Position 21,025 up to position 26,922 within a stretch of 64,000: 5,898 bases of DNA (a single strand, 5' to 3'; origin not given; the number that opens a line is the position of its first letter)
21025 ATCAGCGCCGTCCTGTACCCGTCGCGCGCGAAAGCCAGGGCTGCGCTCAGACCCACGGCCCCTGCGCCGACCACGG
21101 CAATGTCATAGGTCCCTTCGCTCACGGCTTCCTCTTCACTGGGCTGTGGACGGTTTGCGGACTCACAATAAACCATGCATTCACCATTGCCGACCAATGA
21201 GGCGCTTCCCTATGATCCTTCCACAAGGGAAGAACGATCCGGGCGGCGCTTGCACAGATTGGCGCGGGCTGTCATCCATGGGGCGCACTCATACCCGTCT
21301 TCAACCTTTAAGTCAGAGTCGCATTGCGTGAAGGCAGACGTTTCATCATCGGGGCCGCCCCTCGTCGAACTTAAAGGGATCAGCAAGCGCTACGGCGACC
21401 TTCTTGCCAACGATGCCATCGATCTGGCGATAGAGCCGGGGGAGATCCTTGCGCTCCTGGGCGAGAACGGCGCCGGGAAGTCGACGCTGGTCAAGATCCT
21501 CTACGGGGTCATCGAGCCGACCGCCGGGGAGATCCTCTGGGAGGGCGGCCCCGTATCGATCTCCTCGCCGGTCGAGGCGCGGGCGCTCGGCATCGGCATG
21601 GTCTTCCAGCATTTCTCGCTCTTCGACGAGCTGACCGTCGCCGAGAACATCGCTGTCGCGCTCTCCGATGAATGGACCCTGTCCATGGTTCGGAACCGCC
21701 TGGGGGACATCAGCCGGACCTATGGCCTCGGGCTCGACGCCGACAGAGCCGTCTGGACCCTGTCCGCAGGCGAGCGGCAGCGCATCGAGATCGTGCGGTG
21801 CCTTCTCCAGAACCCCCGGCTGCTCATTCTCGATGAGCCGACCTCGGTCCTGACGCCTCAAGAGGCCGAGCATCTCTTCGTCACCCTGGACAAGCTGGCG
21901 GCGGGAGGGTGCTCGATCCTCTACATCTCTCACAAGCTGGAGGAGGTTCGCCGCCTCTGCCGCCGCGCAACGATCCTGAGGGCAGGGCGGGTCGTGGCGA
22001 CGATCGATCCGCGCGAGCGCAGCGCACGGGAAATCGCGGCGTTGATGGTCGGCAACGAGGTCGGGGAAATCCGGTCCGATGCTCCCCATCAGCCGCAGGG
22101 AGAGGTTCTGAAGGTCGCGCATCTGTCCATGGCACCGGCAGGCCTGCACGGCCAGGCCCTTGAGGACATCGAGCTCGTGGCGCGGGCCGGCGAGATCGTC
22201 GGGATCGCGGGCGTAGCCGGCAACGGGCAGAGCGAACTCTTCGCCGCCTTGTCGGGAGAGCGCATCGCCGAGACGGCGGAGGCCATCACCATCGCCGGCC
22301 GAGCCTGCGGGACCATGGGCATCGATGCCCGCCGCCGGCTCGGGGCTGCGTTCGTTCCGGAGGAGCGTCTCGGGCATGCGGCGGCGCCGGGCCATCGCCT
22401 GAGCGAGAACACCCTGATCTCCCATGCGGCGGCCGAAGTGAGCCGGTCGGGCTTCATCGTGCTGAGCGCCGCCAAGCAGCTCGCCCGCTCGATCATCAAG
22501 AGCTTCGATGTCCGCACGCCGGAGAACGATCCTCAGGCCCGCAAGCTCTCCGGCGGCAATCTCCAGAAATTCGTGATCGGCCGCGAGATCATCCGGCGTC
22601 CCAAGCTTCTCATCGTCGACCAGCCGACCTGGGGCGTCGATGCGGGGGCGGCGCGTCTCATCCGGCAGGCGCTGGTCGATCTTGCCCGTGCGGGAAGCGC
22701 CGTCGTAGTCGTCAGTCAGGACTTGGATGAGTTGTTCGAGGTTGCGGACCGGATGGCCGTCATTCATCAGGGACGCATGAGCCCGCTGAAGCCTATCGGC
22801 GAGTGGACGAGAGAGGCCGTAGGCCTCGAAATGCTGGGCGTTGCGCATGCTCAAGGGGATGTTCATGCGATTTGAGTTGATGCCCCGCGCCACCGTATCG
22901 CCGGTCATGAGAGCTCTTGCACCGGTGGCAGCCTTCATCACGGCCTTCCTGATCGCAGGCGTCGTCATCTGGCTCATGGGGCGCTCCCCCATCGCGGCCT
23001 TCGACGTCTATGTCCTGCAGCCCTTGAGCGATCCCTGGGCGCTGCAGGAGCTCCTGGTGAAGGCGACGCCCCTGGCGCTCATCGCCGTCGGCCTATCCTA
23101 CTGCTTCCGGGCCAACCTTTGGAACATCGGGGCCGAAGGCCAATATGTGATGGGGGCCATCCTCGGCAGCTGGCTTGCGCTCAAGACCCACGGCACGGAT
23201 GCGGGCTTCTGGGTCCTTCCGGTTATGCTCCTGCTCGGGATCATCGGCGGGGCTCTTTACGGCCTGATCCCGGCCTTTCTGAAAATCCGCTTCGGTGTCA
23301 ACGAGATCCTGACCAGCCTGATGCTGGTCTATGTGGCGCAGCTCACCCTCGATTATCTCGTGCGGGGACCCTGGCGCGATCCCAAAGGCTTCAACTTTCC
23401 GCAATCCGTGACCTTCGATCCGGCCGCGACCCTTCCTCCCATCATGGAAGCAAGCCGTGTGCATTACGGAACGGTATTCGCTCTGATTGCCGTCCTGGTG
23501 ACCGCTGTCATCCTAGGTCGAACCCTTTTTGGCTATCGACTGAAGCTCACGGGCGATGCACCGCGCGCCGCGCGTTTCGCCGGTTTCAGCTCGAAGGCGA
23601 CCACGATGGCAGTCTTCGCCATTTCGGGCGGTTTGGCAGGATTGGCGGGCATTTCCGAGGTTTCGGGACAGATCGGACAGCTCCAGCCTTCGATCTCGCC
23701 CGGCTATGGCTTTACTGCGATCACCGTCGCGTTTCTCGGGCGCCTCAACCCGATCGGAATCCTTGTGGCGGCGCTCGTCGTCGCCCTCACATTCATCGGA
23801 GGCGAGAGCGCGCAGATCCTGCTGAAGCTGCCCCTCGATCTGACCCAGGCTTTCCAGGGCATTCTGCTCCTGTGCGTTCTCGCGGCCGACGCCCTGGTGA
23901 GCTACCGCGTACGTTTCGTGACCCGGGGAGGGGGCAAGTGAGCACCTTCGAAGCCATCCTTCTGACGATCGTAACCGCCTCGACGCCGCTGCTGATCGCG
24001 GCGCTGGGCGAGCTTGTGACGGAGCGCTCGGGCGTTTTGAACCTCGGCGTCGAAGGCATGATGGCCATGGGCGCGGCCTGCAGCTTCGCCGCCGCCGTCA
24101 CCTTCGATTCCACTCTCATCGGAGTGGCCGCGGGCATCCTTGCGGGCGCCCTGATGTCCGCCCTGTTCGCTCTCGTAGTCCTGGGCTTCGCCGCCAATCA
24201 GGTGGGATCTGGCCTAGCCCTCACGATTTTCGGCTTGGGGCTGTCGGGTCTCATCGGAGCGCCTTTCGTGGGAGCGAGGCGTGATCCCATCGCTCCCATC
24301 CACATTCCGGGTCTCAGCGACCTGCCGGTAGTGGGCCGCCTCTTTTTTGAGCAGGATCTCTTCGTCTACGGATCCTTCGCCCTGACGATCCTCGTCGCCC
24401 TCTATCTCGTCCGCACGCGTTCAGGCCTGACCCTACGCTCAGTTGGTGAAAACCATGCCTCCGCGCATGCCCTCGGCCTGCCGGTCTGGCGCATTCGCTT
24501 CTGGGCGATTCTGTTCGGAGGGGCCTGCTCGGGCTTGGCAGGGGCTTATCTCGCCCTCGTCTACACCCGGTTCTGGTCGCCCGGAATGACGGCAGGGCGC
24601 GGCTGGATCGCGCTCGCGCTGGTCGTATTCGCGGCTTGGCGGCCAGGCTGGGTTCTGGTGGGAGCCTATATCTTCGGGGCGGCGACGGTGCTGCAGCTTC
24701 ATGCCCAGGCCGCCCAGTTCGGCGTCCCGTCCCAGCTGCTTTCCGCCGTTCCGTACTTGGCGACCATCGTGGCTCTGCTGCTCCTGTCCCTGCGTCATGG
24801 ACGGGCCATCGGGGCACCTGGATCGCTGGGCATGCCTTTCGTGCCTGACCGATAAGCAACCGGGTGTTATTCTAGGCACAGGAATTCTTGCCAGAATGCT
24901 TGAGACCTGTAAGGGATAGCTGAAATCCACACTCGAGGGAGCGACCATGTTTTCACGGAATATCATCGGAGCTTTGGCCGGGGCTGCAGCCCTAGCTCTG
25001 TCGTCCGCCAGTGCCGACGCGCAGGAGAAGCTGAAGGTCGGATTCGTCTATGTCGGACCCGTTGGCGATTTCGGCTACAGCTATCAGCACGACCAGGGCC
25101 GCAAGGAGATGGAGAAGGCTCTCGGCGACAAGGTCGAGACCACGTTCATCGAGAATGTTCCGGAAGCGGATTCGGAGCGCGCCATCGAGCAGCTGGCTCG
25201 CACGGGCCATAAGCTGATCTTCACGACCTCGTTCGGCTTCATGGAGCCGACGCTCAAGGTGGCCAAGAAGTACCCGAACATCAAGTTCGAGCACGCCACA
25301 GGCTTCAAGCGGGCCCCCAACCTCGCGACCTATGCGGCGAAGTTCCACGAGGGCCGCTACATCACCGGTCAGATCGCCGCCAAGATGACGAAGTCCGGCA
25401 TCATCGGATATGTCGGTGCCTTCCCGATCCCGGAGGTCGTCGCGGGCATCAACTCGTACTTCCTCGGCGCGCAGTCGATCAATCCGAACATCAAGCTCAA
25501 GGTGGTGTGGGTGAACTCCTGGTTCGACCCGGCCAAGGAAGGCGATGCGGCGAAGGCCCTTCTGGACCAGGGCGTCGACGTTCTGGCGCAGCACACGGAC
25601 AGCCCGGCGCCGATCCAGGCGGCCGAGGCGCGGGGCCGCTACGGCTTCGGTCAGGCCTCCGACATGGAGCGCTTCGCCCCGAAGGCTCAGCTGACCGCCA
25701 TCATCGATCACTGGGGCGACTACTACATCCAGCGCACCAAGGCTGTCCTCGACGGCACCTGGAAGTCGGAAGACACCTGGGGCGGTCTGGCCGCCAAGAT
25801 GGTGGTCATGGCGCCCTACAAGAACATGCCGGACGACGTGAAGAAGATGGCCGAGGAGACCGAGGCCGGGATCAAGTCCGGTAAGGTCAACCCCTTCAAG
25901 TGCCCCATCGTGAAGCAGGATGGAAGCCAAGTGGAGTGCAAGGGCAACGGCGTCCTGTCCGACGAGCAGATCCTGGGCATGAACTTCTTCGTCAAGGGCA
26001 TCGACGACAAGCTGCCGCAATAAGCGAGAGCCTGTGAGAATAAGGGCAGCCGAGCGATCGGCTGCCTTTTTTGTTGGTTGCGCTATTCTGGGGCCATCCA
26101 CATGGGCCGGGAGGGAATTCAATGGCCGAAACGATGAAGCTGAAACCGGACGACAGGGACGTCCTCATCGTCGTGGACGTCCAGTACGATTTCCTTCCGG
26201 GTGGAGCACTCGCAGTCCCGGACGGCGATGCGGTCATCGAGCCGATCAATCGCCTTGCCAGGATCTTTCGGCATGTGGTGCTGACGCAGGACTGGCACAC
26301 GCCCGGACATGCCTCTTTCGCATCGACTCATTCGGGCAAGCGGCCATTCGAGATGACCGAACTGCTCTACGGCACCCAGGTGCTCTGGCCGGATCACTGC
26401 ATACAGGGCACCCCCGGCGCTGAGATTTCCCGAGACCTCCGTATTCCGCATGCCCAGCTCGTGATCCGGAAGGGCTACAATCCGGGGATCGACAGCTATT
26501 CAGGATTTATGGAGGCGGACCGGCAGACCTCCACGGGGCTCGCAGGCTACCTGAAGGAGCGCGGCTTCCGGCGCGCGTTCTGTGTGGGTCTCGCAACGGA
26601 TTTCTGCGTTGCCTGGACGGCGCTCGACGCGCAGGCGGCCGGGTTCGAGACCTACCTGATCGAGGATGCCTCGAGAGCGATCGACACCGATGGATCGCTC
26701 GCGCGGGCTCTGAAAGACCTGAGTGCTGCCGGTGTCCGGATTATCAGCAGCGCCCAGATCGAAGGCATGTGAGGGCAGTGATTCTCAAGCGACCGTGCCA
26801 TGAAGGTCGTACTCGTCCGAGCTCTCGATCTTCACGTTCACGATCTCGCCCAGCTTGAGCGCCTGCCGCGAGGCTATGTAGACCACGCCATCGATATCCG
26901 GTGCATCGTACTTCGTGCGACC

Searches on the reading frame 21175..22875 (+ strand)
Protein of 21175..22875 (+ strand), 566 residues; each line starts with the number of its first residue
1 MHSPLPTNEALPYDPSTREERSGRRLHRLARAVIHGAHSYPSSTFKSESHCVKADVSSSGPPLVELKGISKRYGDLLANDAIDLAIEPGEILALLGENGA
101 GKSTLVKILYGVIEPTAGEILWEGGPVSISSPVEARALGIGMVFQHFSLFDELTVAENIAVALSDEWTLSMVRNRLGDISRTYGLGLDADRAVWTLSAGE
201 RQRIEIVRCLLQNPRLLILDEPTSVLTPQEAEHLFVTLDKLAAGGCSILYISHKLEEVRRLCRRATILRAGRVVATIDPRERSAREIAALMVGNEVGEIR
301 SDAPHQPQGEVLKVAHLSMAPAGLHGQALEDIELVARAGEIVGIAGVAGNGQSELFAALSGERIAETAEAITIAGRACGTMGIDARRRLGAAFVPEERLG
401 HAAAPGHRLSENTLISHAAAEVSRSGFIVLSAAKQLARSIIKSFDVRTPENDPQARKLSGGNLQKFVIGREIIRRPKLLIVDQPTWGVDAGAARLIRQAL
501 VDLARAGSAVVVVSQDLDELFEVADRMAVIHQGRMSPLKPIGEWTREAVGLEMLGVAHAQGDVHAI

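Call 29: search_protein_families(library=pfam, proteins=[window:21175-22875:+], max_evalue=0.00001)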
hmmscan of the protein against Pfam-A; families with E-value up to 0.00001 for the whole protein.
window:21175-22875:+ (566 aa): 2 families
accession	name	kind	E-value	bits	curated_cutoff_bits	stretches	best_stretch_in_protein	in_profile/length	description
PF00005.33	ABC_tran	-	1.1e-50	172.3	25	2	81-224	3-137/137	ABC transporter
PF13304.12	AAA_21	-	9e-08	33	27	0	91-111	1-21/304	AAA domain, putative AbiEii toxin, Type IV TA system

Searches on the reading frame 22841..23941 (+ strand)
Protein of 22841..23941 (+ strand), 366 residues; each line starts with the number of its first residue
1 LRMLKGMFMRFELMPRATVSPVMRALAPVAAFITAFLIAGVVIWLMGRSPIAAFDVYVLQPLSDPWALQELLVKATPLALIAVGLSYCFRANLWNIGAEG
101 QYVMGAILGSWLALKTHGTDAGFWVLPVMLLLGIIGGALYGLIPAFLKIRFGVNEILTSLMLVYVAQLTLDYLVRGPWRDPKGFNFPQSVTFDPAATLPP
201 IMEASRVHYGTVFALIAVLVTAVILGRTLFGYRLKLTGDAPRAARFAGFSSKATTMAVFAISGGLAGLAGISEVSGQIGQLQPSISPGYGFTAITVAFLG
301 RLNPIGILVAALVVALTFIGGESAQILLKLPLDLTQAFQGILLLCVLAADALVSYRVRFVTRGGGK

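Call 80: search_protein_families(library=pfam, proteins=[window:22841-23941:+], max_evalue=0.00001)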
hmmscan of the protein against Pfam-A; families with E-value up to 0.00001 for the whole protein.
window:22841-23941:+ (366 aa): 1 family
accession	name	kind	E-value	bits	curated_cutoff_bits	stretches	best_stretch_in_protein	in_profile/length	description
PF02653.21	BPD_transp_2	-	3.5e-48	164.5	26.8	1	70-347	4-269/269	Branched-chain amino acid transport system / permease component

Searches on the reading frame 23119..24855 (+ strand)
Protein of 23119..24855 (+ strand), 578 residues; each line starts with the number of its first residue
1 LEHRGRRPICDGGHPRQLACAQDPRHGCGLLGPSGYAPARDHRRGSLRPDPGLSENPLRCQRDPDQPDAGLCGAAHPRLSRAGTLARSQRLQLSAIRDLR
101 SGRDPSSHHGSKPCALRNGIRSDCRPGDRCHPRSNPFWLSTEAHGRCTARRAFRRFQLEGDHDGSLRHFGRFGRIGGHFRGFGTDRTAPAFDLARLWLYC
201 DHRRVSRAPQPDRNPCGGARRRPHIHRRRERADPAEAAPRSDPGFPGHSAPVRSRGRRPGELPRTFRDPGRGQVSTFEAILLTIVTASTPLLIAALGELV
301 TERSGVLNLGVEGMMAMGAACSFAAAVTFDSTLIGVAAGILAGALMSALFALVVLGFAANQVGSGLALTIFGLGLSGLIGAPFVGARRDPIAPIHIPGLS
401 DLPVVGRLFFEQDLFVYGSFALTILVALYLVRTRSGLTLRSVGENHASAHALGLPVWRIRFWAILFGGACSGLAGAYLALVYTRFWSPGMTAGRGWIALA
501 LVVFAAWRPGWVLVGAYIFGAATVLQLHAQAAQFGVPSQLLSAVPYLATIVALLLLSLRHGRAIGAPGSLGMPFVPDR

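Call 4: search_protein_families(library=pfam, proteins=[window:23119-24855:+], max_evalue=0.01)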
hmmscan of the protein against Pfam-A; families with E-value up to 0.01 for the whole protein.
window:23119-24855:+ (578 aa): 1 family
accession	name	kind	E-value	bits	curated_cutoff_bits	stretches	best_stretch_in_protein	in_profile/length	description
PF02653.21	BPD_transp_2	-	1.5e-33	116.5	26.8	1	281-552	2-268/269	Branched-chain amino acid transport system / permease component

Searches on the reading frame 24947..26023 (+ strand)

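Call 4: search_protein_families(library=pfam, proteins=[window:24947-26023:+], max_evalue=0.01)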
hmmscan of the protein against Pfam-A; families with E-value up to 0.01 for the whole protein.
window:24947-26023:+ (358 aa): 1 family
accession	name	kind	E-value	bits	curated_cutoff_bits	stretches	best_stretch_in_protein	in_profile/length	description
PF02608.20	Bmp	-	1.2e-53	182.6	24.1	1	29-303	2-284/301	ABC transporter substrate-binding protein PnrA-like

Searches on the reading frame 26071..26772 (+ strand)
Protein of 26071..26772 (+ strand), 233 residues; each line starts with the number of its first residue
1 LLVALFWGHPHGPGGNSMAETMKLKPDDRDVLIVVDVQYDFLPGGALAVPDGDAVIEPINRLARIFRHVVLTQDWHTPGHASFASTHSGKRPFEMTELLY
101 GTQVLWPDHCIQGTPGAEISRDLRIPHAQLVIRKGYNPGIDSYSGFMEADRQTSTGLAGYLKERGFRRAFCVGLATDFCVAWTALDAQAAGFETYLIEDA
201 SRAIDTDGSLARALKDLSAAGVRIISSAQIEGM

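Call 4: search_protein_families(library=pfam, proteins=[window:26071-26772:+], max_evalue=0.01)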
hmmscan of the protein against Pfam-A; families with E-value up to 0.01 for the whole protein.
window:26071-26772:+ (233 aa): 1 family
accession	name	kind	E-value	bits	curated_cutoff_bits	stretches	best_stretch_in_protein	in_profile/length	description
PF00857.26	Isochorismatase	-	1.3e-24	87.6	27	1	31-229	2-175/175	Isochorismatase domain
